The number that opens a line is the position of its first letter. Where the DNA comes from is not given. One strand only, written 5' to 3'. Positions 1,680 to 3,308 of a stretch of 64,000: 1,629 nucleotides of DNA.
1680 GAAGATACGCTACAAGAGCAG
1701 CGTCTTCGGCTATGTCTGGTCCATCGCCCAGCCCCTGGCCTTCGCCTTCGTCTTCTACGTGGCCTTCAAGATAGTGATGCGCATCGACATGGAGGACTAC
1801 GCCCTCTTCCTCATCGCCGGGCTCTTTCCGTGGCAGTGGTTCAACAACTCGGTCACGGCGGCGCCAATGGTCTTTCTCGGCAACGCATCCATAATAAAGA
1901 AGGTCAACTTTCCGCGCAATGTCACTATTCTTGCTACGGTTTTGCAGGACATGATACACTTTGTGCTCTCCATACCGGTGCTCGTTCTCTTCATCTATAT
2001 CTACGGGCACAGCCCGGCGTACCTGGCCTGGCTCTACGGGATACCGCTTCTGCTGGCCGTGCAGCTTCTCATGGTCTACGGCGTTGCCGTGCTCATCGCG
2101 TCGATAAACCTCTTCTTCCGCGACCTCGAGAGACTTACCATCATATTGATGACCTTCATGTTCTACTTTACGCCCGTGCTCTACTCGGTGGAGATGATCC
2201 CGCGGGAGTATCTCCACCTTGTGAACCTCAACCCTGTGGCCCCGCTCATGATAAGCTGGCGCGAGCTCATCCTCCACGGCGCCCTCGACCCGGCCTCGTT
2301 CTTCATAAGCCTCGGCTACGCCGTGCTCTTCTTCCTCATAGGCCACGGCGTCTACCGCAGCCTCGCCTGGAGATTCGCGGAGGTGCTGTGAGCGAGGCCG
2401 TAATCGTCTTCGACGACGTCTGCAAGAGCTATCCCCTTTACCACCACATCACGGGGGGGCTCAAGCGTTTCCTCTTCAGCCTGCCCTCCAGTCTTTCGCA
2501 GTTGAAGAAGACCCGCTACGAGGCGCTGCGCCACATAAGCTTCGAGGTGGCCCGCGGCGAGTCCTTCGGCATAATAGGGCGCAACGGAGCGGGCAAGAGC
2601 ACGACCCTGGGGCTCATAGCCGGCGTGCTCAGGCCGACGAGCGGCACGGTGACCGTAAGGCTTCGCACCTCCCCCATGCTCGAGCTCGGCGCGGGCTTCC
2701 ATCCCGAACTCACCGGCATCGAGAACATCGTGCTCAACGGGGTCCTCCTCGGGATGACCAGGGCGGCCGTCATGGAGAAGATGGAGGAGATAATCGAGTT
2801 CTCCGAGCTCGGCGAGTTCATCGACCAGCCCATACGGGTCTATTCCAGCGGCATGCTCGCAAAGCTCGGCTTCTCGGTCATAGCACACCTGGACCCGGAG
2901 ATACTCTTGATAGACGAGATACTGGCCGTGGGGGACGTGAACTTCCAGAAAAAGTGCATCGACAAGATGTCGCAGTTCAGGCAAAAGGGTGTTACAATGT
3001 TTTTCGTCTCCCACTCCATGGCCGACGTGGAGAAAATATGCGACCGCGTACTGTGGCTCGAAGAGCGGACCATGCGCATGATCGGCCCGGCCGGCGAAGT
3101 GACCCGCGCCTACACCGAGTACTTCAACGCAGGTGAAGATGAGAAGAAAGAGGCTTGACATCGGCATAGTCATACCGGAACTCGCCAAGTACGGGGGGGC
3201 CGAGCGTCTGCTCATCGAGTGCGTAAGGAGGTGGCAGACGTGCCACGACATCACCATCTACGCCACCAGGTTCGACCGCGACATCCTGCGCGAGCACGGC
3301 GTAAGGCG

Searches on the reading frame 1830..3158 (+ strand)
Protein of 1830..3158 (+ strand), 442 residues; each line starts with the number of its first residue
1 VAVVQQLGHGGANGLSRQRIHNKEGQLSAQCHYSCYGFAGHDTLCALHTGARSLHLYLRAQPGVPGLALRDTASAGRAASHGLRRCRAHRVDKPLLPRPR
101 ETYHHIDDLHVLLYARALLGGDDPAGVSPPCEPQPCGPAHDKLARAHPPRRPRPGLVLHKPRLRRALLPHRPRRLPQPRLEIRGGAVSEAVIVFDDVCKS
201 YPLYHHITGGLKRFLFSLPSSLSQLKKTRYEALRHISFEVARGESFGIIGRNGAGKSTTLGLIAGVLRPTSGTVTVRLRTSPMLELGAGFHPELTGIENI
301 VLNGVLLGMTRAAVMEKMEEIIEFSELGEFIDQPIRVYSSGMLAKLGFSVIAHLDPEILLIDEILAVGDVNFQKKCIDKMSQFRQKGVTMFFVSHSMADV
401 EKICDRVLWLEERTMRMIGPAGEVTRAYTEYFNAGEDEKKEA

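Call 8: search_protein_families(library=pfam, proteins=[window:1830-3158:+], max_evalue=0.01)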
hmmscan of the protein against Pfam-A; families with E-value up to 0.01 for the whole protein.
window:1830-3158:+ (442 aa): 3 families
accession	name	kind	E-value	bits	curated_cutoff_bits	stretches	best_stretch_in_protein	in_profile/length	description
PF00005.33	ABC_tran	-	8.6e-17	62.5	25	1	233-364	1-135/137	ABC transporter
PF13304.12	AAA_21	-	1.1e-05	26.1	27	0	247-266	3-22/304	AAA domain, putative AbiEii toxin, Type IV TA system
PF13555.12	AAA_29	-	0.006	16.7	27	0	238-271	17-50/61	P-loop containing region of AAA domain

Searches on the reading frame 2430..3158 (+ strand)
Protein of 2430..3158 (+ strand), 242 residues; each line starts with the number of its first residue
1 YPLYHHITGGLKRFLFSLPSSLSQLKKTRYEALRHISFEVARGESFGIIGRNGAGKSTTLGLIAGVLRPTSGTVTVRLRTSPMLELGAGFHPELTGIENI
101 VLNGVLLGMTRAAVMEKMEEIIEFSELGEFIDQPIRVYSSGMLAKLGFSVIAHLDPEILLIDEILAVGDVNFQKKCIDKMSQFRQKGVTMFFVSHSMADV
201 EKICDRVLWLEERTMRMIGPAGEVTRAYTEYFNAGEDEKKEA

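Call 63: search_protein_families(library=ncbifam, proteins=[window:2430-3158:+], max_evalue=0.01)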
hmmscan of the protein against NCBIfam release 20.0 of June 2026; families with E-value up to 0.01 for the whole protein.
window:2430-3158:+ (242 aa): 183 families (the best 25 are shown)
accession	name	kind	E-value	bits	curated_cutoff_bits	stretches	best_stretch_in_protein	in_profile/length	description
NF010065.0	PRK13545.1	equivalog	9.9e-66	222.5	538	1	31-233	38-239/549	teichoic acids export protein ATP-binding subunit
NF050108.1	galactan_ABC_ATP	equivalog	5.9e-57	192.7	400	1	28-229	40-241/244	galactan export ABC transporter ATP-binding subunit Wzt/RfbE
NF010066.0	PRK13546.1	equivalog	2.7e-56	190.9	320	1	26-237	33-243/264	teichoic acids export ABC transporter ATP-binding subunit TagH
TIGR01188.1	drrA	subfamily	3e-34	118.7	312.45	1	30-219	6-206/302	daunorubicin resistance ABC transporter, ATP-binding protein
TIGR04521.1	ECF_ATPase_2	equivalog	5.4e-25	88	330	2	98-227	104-235/279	energy-coupling factor transporter ATPase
NF010060.0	PRK13537.1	equivalog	3.8e-23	81.8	521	1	33-212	31-221/314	nodulation factor ABC transporter ATP-binding protein NodI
NF010059.0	PRK13536.1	equivalog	6.8e-23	81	549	1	33-212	59-249/342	nodulation factor ABC transporter ATP-binding protein NodI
TIGR01288.1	nodI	equivalog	8.3e-22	77.5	424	1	35-212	22-210/303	nodulation factor ABC transporter ATP-binding protein NodI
NF033858.1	ABC2_perm_RbbA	equivalog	2.1e-21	75.6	1050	1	29-211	278-471/909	ribosome-associated ATPase/putative transporter RbbA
TIGR04520.1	ECF_ATPase_1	equivalog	5.9e-21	75.1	315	2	27-77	12-62/269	energy-coupling factor transporter ATPase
TIGR03740.1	galliderm_ABC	subfamily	7.8e-21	74.8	309.75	1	30-213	13-200/223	lantibiotic protection ABC transporter ATP-binding subunit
NF040933.2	ABC_arch_GlcV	equivalog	9.8e-21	74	450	2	26-76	15-65/357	glucose ABC transporter ATP-binding protein GlcV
TIGR01166.1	cbiO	subfamily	5.4e-20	71.7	211.8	2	30-76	5-51/190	cobalt ABC transporter, ATP-binding protein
TIGR02769.1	nickel_nikE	equivalog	2.1e-19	70.1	332.55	2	108-212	120-226/265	nickel import ATP-binding protein NikE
NF010158.0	PRK13637.1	equivalog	2.5e-19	69.5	390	2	106-226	111-234/287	energy-coupling factor transporter ATPase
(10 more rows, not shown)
